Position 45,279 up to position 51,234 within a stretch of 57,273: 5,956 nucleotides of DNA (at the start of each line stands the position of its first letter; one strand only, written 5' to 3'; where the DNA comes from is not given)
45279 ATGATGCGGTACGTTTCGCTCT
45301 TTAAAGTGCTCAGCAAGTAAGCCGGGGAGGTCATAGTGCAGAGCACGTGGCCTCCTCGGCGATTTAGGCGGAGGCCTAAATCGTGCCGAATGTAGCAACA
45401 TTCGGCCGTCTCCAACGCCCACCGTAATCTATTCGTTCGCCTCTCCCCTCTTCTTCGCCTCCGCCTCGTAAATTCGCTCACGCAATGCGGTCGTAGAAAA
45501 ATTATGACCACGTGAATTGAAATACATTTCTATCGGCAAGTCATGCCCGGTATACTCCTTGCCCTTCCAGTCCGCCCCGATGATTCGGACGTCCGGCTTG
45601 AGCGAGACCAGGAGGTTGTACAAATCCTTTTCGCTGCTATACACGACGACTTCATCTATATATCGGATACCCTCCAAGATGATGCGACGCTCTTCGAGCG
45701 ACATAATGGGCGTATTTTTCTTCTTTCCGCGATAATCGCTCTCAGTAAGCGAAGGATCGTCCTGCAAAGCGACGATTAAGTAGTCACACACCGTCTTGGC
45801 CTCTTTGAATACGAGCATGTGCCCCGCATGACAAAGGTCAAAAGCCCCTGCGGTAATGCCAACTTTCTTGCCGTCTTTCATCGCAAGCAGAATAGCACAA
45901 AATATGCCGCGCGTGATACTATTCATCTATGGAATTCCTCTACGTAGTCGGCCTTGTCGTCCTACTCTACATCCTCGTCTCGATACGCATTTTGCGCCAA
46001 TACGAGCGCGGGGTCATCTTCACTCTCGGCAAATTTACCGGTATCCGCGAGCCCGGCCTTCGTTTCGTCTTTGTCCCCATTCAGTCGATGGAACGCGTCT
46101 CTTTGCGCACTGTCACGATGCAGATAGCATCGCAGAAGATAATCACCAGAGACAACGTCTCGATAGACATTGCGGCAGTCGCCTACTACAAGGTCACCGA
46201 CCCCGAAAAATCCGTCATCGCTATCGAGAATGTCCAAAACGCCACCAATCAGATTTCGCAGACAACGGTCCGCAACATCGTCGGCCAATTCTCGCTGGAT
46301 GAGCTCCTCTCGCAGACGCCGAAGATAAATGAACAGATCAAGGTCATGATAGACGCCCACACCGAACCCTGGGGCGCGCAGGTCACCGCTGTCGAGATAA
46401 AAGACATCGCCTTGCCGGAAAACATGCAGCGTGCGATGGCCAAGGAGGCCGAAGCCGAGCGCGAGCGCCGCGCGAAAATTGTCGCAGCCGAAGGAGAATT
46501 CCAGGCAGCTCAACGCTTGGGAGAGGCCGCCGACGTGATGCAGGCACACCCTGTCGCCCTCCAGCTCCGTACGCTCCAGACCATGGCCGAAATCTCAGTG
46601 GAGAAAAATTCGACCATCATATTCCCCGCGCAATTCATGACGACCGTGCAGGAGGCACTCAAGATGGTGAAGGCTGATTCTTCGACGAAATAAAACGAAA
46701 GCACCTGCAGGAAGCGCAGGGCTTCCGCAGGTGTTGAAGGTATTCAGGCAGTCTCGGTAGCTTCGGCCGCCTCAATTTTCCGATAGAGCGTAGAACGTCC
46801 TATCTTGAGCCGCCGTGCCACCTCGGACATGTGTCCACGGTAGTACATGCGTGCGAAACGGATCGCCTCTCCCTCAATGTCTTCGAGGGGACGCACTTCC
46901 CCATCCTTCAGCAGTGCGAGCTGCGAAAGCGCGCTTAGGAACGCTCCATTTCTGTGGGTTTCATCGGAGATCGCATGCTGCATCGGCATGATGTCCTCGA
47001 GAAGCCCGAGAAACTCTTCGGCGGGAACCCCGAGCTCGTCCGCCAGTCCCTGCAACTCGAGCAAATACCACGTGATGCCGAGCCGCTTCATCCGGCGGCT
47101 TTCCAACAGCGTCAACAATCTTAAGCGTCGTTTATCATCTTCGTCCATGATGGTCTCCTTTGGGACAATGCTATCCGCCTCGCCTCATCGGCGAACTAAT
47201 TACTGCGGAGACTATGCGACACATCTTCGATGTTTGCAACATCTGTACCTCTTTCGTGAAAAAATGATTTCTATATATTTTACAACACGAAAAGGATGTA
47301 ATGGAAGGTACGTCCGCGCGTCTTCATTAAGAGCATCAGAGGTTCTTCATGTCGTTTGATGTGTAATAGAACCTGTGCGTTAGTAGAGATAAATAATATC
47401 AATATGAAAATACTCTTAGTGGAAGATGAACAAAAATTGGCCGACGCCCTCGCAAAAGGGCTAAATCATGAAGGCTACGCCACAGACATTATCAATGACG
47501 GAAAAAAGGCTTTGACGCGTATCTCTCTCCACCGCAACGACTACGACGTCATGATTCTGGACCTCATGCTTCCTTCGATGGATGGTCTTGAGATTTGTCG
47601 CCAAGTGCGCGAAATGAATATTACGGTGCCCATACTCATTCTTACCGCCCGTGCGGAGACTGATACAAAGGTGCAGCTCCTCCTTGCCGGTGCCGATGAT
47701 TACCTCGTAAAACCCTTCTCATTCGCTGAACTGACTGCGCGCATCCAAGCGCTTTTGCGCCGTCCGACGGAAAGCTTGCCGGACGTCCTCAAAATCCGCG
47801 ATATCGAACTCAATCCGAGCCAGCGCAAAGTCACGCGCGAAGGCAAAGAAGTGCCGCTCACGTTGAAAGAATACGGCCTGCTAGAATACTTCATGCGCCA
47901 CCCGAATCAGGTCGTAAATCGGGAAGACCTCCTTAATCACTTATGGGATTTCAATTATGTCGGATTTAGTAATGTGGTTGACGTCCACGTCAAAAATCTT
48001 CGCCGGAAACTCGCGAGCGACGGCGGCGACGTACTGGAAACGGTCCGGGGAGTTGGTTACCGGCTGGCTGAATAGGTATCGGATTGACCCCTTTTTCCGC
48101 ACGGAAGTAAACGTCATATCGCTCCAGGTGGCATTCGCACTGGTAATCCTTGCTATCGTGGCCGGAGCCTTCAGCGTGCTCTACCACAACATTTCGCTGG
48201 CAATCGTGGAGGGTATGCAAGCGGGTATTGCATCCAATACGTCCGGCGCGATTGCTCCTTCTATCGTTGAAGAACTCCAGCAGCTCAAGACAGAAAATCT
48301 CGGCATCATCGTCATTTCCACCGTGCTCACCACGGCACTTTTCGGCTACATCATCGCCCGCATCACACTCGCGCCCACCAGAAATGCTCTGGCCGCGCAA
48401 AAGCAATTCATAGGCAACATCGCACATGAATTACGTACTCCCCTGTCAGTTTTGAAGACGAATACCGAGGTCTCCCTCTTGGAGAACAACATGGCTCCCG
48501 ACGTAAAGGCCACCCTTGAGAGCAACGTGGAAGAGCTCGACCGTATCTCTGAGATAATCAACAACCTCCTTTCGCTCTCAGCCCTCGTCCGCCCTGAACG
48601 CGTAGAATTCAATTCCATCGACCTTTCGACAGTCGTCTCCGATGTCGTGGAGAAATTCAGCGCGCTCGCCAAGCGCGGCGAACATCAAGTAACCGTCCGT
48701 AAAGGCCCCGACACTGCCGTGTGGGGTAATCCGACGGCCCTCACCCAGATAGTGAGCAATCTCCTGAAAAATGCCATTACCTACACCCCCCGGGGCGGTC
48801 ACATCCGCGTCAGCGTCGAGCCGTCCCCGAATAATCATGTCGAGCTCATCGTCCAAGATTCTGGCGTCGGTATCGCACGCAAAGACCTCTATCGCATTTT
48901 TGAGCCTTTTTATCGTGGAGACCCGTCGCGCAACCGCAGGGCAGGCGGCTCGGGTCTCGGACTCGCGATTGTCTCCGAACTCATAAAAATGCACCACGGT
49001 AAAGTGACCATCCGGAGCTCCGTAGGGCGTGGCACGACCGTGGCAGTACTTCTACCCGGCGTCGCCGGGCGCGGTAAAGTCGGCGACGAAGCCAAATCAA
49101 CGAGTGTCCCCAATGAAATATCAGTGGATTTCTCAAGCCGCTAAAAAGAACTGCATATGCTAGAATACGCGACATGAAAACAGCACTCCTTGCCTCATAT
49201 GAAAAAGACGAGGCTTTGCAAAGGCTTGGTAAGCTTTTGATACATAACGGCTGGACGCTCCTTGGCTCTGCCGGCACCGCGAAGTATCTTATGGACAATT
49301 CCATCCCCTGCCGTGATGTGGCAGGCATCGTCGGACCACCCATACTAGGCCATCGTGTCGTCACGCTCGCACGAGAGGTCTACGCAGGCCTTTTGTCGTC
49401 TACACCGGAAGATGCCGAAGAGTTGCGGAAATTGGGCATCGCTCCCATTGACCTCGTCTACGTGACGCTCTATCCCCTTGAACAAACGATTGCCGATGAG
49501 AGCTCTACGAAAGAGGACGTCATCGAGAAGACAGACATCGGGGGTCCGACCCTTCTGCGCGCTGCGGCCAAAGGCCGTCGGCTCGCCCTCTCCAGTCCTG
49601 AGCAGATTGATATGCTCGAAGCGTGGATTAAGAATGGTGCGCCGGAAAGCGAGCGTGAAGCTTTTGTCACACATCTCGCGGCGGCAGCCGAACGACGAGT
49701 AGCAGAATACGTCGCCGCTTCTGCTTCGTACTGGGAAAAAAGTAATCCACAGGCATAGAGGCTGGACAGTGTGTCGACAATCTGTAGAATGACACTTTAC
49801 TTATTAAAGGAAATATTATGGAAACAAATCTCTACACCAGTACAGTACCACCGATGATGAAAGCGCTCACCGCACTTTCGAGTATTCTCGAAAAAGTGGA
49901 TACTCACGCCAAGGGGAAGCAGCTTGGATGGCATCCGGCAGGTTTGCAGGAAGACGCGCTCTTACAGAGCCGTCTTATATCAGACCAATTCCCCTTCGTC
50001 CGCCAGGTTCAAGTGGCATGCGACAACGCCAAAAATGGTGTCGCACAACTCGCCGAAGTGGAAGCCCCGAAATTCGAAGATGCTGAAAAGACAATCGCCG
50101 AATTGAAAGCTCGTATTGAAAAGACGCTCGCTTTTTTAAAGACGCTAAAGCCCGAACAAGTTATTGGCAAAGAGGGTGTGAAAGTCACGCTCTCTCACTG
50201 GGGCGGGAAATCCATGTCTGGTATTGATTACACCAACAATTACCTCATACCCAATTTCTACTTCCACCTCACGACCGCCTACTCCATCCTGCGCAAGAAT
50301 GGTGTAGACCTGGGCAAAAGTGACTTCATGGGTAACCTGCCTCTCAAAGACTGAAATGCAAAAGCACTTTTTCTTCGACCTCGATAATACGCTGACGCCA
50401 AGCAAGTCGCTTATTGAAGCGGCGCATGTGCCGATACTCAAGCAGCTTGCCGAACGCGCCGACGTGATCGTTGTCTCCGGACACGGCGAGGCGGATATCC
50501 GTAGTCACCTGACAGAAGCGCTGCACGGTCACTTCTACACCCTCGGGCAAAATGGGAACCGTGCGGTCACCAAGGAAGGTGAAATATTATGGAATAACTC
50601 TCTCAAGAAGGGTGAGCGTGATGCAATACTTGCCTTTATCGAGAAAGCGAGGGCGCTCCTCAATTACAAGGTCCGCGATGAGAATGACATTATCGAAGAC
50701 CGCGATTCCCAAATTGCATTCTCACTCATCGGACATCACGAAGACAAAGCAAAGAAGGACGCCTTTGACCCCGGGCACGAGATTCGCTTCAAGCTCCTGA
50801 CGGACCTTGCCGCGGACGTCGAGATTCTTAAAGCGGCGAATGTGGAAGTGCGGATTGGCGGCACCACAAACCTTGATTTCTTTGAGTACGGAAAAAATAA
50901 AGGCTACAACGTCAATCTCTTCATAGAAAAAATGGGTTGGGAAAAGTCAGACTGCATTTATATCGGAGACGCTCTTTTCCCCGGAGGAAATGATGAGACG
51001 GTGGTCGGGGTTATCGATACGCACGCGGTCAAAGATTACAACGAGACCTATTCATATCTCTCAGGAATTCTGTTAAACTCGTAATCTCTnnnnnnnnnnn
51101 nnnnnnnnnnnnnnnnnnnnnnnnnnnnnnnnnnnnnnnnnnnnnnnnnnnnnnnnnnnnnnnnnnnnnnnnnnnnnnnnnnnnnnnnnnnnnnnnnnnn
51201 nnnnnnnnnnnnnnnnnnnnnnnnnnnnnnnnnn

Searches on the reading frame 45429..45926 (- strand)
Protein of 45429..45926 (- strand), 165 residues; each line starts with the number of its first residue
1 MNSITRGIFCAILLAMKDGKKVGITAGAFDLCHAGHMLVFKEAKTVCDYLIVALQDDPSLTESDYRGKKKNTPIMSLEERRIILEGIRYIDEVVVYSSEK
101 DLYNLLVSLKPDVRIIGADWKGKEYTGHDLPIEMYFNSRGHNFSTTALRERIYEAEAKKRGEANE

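Call 74: search_protein_families(library=pfam, proteins=[window:45429-45926:-], max_evalue=0.0001)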
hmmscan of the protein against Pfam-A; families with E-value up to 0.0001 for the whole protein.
window:45429-45926:- (165 aa): 1 family
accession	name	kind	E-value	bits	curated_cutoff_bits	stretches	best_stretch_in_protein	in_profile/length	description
PF01467.32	CTP_transf_like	-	3.4e-12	47.2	21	1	24-120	1-90/133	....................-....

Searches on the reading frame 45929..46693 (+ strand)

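Call 74: search_protein_families(library=pfam, proteins=[window:45929-46693:+], max_evalue=0.0001)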
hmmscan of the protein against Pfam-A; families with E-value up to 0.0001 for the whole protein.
window:45929-46693:+ (254 aa): 2 families
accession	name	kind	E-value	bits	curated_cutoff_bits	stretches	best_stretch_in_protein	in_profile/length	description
PF01145.31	Band_7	-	1.4e-39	136.4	23.6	1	21-190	2-175/176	SPFH domain / Band 7 family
PF13421.11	Band_7_1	-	2.1e-05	24.7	24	1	98-175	129-208/211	SPFH domain-Band 7 family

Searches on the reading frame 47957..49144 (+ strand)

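Call 74: search_protein_families(library=pfam, proteins=[window:47957-49144:+], max_evalue=0.0001)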
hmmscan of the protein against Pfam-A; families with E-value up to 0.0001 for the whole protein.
window:47957-49144:+ (395 aa): 2 families
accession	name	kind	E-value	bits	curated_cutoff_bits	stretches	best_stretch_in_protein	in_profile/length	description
PF02518.31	HATPase_c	-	2.3e-31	108.9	26.4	1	257-367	1-108/111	Histidine kinase-, DNA gyrase B-, and HSP90-like ATPase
PF00512.31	HisKA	-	3.3e-14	53.1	26.9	1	147-208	1-61/66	His Kinase A (phospho-acceptor) domain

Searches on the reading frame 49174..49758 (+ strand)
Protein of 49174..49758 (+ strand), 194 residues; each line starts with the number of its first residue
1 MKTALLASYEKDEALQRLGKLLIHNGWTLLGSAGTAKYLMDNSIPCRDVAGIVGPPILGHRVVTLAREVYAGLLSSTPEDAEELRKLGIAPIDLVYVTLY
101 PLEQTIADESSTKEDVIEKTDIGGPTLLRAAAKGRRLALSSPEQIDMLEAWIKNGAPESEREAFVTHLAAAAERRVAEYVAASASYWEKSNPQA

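Call 75: search_protein_families(library=pfam, proteins=[window:49174-49758:+], max_evalue=0.0001)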
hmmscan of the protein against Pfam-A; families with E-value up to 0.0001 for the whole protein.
window:49174-49758:+ (194 aa): 1 family
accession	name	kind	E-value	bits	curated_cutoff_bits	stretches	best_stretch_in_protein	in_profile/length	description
PF02142.27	MGS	-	8e-13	48.8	24.1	1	18-126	5-94/94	MGS-like domain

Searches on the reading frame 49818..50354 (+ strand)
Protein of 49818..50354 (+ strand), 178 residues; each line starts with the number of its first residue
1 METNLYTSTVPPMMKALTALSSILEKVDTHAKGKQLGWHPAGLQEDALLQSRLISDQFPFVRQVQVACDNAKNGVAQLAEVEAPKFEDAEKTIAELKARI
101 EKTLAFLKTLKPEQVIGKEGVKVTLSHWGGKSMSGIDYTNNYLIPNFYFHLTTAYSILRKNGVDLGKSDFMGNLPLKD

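Call 75: search_protein_families(library=pfam, proteins=[window:49818-50354:+], max_evalue=0.0001)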
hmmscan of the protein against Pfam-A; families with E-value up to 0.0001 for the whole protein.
window:49818-50354:+ (178 aa): 1 family
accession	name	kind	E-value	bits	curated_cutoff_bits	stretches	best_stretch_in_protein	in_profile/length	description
PF09351.15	DUF1993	-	1e-52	178.8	23.4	1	5-171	1-161/161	Domain of unknown function (DUF1993)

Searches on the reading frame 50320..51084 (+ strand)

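Call 75: search_protein_families(library=pfam, proteins=[window:50320-51084:+], max_evalue=0.0001)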
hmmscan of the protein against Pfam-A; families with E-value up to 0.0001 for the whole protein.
window:50320-51084:+ (254 aa): 3 families
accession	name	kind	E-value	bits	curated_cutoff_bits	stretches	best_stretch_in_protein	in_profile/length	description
PF08282.18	Hydrolase_3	-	1.7e-11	44.8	20.9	1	17-218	1-212/255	haloacid dehalogenase-like hydrolase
PF03332.19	PMM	-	7.8e-09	36.1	22.4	1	39-243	4-211/221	Eukaryotic phosphomannomutase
PF00702.32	Hydrolase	-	8e-09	36.6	26.4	1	15-219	2-181/191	haloacid dehalogenase-like hydrolase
